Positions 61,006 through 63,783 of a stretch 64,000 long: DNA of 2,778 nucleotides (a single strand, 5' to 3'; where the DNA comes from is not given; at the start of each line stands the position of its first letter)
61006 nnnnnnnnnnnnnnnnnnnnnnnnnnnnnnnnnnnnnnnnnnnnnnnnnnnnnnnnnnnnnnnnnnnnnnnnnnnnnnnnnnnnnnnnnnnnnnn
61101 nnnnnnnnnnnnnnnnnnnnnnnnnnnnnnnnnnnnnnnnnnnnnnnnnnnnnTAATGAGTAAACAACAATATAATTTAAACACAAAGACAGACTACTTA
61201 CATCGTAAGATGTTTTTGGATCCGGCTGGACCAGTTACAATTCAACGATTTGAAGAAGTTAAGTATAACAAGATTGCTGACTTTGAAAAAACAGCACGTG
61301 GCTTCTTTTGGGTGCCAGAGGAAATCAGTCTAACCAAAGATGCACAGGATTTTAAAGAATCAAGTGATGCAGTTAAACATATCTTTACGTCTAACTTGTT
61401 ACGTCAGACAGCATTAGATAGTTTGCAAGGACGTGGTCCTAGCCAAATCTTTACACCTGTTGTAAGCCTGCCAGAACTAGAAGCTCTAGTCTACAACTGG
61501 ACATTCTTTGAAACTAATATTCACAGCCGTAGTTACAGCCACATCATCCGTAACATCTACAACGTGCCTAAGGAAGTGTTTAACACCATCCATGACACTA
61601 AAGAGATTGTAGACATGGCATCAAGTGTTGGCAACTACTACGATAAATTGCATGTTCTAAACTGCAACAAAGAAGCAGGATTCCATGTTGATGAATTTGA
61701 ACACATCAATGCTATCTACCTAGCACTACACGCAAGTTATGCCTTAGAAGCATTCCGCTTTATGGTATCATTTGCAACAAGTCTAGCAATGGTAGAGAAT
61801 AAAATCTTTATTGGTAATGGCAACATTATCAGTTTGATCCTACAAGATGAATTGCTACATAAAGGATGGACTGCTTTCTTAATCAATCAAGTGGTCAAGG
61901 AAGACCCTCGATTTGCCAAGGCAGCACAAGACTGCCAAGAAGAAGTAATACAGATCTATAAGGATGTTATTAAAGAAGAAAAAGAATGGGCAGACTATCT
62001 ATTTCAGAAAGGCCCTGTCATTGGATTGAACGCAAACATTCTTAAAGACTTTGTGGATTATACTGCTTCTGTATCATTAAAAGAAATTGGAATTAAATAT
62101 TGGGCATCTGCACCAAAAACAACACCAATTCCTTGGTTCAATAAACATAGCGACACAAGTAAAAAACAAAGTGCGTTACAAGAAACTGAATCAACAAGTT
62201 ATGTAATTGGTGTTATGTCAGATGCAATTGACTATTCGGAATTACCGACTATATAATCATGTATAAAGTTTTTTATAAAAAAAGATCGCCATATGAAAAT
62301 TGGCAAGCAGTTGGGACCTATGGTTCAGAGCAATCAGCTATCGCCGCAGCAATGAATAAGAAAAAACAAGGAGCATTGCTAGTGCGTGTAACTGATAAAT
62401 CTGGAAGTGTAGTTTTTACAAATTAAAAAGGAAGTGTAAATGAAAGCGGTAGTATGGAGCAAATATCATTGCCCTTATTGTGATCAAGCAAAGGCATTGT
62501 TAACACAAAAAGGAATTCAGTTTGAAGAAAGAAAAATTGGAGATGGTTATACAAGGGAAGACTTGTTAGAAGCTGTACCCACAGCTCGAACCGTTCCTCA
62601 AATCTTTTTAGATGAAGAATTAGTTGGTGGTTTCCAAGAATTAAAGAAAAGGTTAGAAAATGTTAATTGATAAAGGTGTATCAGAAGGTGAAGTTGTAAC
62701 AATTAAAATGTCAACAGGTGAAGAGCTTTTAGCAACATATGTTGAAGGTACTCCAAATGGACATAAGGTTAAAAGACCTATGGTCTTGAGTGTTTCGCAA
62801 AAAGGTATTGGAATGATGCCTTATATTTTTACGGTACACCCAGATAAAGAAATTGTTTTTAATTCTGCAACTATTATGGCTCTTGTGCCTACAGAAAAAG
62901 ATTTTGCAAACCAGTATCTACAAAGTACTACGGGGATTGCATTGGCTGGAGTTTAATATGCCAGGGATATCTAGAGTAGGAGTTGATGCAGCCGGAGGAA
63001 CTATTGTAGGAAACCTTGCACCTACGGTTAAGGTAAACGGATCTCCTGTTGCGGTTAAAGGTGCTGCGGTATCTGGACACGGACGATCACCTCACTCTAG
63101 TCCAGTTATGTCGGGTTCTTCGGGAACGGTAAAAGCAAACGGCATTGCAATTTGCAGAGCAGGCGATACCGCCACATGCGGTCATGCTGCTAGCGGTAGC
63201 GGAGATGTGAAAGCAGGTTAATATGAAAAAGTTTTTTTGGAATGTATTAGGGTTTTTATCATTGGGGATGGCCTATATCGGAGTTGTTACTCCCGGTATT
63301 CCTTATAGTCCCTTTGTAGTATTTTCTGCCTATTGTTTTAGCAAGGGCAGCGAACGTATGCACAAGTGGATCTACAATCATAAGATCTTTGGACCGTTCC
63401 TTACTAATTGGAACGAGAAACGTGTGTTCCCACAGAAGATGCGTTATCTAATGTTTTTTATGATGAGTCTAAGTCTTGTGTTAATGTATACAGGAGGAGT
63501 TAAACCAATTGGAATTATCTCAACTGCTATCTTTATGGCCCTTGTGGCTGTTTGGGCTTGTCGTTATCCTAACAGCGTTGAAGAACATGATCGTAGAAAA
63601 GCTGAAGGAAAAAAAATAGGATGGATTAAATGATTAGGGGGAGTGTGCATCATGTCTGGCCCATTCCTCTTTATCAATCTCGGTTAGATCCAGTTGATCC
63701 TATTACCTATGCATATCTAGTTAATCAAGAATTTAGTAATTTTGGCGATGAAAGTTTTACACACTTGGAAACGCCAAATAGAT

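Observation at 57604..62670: RNR operon with embedded Fe/Mn-SOD-like protein, IscU and IscA, followed by glutaredoxin, a self-contained metallocofactor and redox module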

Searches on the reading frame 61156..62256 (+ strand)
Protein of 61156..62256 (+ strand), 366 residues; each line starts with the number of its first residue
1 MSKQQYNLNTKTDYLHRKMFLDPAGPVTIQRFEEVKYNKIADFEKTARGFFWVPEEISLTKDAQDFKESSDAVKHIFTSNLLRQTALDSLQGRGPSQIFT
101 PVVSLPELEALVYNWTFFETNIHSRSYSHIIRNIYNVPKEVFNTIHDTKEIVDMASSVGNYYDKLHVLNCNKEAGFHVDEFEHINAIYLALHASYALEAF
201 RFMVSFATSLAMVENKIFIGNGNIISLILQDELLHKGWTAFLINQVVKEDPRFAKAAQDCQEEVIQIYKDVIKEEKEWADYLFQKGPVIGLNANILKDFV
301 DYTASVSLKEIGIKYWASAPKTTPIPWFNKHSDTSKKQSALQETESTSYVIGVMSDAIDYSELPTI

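Call 3: search_protein_families(library=pfam, proteins=[window:61156-62256:+], max_evalue=0.01)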
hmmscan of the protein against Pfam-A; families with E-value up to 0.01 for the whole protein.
window:61156-62256:+ (366 aa): 1 family
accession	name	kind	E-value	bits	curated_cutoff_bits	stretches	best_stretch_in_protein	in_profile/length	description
PF00268.27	Ribonuc_red_sm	-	3.9e-42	145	33.6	1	34-314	6-271/281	Ribonucleotide reductase, small chain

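Call 4: search_protein_families(library=ncbifam, proteins=[window:61156-62256:+], max_evalue=0.01)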
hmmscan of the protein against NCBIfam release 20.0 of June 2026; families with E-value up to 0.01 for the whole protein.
window:61156-62256:+ (366 aa): 15 families
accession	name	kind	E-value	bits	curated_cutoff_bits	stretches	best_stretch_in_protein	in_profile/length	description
NF006576.0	PRK09101.1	equivalog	5.1e-89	298.7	346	1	9-363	8-371/376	class Ia ribonucleoside-diphosphate reductase subunit beta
NF007184.0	PRK09614.1-3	equivalog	1.1e-40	140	310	1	3-352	8-339/346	ribonucleotide-diphosphate reductase subunit beta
NF007186.0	PRK09614.1-5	equivalog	3.5e-29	101.9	237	1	32-350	14-310/328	ribonucleotide-diphosphate reductase subunit beta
TIGR04171.1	RNR_1b_NrdF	exception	4.9e-27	95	355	1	49-320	23-272/316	class 1b ribonucleoside-diphosphate reductase subunit beta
NF005550.0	PRK07209.1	equivalog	1.9e-25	89.6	309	1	36-352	69-377/383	ribonucleotide-diphosphate reductase subunit beta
NF007183.0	PRK09614.1-2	subfamily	2e-24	86.2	320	1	49-314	28-276/327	ribonucleotide-diphosphate reductase subunit beta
NF010572.0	PRK13965.1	subfamily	1.1e-15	57.5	486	1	46-358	43-331/337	class 1b ribonucleoside-diphosphate reductase subunit beta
NF007182.0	PRK09614.1-1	subfamily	3.3e-15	56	471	1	35-356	14-316/324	ribonucleotide-diphosphate reductase subunit beta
NF007185.0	PRK09614.1-4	equivalog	2.4e-13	50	525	1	43-314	22-267/320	ribonucleotide-diphosphate reductase subunit beta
NF010573.0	PRK13966.1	equivalog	7.3e-11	41.6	661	1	33-323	17-282/324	ribonucleotide-diphosphate reductase subunit beta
NF009398.0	PRK12759.1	equivalog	3.9e-08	32.7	649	1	36-350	104-396/410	bifunctional gluaredoxin/ribonucleoside-diphosphate reductase subunit beta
NF010574.0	PRK13967.1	equivalog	1.2e-07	31.2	687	1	46-313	28-270/322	ribonucleotide-diphosphate reductase subunit beta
NF006199.0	PRK08326.1-2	equivalog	0.00026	20.1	286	0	213-275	194-256/324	R2-like ligand-binding oxidase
NF006198.0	PRK08326.1-1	subfamily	0.00079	18.8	274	0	48-76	35-63/308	R2-like ligand-binding oxidase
NF006200.0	PRK08326.1-3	equivalog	0.0032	16.8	194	0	43-72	35-64/321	R2-like ligand-binding oxidase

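Call 40: search_solved_structures(query=window:61156-62256:+, max_evalue=1e-20, show_alignments=2)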
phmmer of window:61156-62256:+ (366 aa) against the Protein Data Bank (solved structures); distinct sequences matched with E-value up to 1e-20: 21.
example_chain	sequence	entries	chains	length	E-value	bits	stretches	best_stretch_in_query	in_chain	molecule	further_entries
7ai8_A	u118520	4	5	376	2.6e-73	250.3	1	9-363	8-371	Ribonucleoside-diphosphate reductase 1 subunit beta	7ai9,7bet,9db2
1jpr_A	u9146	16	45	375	2.8e-73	250.2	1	9-363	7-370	Protein R2 of Ribonucleotide reductase | Ribonucleotide reductase R2 | RIBONUCLEOSIDE-DIPHOSPHATE REDUCTASE 1 SUBUNIT BETA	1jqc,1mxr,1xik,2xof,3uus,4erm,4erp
1piy_A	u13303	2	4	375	2.9e-73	250.2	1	9-363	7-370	Ribonucleoside-diphosphate reductase 1 beta chain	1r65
1mrr_A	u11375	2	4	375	5.3e-73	249.3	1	10-363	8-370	RIBONUCLEOTIDE REDUCTASE R1 PROTEIN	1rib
9sig_A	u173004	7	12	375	9.8e-73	248.4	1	9-363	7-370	Ribonucleoside-diphosphate reductase 1 subunit beta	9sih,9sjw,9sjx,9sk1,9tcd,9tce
1pim_A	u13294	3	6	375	1.1e-72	248.3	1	9-363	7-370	Ribonucleoside-diphosphate reductase 1 beta chain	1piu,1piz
1yfd_A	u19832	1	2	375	1.4e-72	248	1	9-363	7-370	Ribonucleoside-diphosphate reductase 1 beta chain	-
1rnr_A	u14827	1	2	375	1.4e-72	247.9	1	10-363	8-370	RIBONUCLEOTIDE REDUCTASE R1 PROTEIN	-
5ci0_A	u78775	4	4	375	3.7e-72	246.5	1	9-363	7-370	Ribonucleoside-diphosphate reductase 1, beta subunit, ferritin-like protein | Ribonucleoside-diphosphate reductase 1 subunit beta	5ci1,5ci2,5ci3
1biq_B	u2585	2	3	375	6.5e-72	245.7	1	9-363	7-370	PROTEIN R2 OF RIBONUCLEOTIDE REDUCTASE | Ribonucleoside-diphosphate reductase 1 beta chain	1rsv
6w4x_C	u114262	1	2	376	8.7e-72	245.3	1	9-363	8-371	Ribonucleoside-diphosphate reductase 1 subunit beta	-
1rsr_A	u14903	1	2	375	1.2e-71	244.8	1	9-363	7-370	Ribonucleoside-diphosphate reductase 1 beta chain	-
1biq_A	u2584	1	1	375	1.7e-71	244.3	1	9-363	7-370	PROTEIN R2 OF RIBONUCLEOTIDE REDUCTASE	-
1pj0_A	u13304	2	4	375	2.6e-71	243.7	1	9-363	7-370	Ribonucleoside-diphosphate reductase 1 beta chain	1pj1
7mdi_E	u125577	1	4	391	1.8e-70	241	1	9-361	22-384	Ribonucleoside-diphosphate reductase subunit beta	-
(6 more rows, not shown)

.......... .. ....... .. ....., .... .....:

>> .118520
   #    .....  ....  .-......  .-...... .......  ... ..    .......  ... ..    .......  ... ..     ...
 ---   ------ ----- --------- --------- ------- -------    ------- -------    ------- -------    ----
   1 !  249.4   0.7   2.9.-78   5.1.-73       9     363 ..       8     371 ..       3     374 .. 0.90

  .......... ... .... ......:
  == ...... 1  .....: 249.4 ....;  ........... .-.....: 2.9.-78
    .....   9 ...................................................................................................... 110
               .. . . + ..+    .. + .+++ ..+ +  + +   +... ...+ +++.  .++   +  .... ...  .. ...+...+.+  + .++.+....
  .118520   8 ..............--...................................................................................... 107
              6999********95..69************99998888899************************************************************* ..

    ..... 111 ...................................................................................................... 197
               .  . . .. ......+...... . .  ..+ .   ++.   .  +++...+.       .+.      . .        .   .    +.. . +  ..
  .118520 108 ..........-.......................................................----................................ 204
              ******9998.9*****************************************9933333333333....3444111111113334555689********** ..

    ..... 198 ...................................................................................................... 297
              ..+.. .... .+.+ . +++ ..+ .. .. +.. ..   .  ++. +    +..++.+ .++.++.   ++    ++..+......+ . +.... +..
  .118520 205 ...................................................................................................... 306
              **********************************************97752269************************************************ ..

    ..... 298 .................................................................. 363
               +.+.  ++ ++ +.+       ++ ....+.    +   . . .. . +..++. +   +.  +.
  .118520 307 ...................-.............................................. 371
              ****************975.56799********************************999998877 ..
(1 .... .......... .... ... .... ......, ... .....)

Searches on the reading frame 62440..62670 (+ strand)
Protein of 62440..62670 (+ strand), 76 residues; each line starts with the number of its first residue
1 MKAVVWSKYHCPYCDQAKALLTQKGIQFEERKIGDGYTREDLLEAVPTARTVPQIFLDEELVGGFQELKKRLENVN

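Call 3: search_protein_families(library=pfam, proteins=[window:62440-62670:+], max_evalue=0.01)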
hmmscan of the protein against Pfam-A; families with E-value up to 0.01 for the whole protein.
window:62440-62670:+ (76 aa): 4 families
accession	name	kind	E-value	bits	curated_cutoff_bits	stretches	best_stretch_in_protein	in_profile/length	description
PF00462.30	Glutaredoxin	-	2.6e-14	53.6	22.9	1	4-62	2-60/60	Glutaredoxin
PF13409.12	GST_N_2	-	9.9e-07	29.7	25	1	10-68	1-63/70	Glutathione S-transferase, N-terminal domain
PF13417.12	GST_N_3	-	1.8e-06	28.6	22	1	9-64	5-59/75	Glutathione S-transferase, N-terminal domain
PF05768.20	Glrx-like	-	0.0033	18.2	26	1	5-65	4-60/77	Glutaredoxin-like domain (DUF836)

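Call 4: search_protein_families(library=ncbifam, proteins=[window:62440-62670:+], max_evalue=0.01)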
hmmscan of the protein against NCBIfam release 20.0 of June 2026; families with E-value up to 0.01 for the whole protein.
window:62440-62670:+ (76 aa): 18 families
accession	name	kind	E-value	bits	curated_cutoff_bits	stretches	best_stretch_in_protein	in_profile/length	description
TIGR02181.1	GRX_bact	equivalog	2.5e-18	66.1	90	1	4-70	2-69/80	glutaredoxin 3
TIGR02190.1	GlrX-dom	hypoth_equivalog_domain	6.8e-18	64.4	99.3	1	4-72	11-78/79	glutaredoxin-family domain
NF007923.0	PRK10638.1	equivalog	5.7e-15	55.1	129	1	5-69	6-70/83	glutaredoxin 3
TIGR02196.1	GlrX_YruB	hypoth_equivalog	4.4e-13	49.5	88.55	1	4-67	3-66/74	glutaredoxin-like protein, YruB-family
TIGR02180.1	GRX_euk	equivalog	6.2e-13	48.8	87.25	1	4-71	2-74/84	glutaredoxin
NF008401.0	PRK11200.1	equivalog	4.4e-11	42.8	84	1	1-70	1-77/87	GrxA family glutaredoxin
TIGR02183.1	GRXA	equivalog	7.4e-09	35.6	106.5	1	4-70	3-76/86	GrxA family glutaredoxin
NF041212.1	Uxx_star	subfamily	1.5e-08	34.8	66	1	4-65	2-64/70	Uxx-star family glutaredoxin-like (seleno)protein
NF045501.1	HUGP_GUXX-star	exception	1.7e-07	31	325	1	2-65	166-230/236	HUGP/GUXX-star fusion selenoprotein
NF009398.0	PRK12759.1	equivalog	1.9e-05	23.9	649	1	4-74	5-83/410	bifunctional gluaredoxin/ribonucleoside-diphosphate reductase subunit beta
TIGR02189.1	GlrX-like_plant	paralog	2.7e-05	24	93.8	1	3-68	10-78/99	glutaredoxin-like family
TIGR02194.1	GlrX_NrdH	subfamily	3.2e-05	24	85.75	1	4-66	2-64/72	glutaredoxin-like protein NrdH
NF047338.1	gluta_UXX_star_3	exception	6.9e-05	22.8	97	1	4-35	2-33/70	UXX-star (seleno)protein family 3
TIGR02200.1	GlrX_actino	hypoth_equivalog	7.2e-05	23.1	89.5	1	4-57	3-57/77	mycoredoxin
TIGR00365.1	TIGR00365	equivalog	0.00024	21.2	117.1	1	9-69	25-85/99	Grx4 family monothiol glutaredoxin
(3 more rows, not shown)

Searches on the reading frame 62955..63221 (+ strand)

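Call 36: search_protein_families(library=pfam, proteins=[window:62955-63221:+], max_evalue=0.01)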
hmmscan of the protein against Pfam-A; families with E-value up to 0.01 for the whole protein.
window:62955-63221:+ (88 aa): 1 family
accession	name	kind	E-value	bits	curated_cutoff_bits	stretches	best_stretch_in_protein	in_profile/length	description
PF05488.18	PAAR_motif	-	1.1e-07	32.4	27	1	13-76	7-65/70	PAAR motif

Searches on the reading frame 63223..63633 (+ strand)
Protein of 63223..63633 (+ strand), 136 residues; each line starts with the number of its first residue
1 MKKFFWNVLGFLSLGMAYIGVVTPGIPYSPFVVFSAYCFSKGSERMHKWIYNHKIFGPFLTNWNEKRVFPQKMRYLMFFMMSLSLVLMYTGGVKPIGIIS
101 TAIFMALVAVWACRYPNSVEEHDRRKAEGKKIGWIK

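Call 36: search_protein_families(library=pfam, proteins=[window:63223-63633:+], max_evalue=0.01)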
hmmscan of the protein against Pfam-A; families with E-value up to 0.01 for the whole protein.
window:63223-63633:+ (136 aa): 1 family
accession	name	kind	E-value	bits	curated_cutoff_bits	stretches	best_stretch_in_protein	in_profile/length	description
PF04304.18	DUF454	-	1.2e-28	99.8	35.1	1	3-116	1-114/115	Protein of unknown function (DUF454)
